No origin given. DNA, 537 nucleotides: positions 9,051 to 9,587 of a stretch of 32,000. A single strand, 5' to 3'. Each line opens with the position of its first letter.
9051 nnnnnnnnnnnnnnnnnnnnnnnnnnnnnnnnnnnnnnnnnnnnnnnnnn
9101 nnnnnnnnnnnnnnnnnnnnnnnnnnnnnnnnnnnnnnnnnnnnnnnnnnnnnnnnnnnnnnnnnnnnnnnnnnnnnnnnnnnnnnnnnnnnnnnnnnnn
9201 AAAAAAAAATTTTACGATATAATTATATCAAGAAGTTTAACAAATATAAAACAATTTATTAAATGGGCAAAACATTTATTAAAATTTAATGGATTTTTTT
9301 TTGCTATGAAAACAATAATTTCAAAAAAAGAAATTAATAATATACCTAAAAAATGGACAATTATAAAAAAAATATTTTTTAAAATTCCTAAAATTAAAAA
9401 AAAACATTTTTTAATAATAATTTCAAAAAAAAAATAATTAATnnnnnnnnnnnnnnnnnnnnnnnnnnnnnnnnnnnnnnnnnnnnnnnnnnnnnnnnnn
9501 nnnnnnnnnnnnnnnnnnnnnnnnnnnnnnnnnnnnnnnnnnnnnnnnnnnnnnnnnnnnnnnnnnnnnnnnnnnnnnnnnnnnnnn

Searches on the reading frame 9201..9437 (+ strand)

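Call 57: search_protein_families(library=pfam, proteins=[window:9201-9437:+], max_evalue=0.01)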
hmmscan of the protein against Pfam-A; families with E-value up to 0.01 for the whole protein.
window:9201-9437:+ (78 aa): 1 family
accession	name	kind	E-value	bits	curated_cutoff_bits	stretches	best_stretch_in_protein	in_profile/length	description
PF02527.21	GidB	-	1.5e-10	41.2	27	1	2-68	113-179/184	rRNA small subunit methyltransferase G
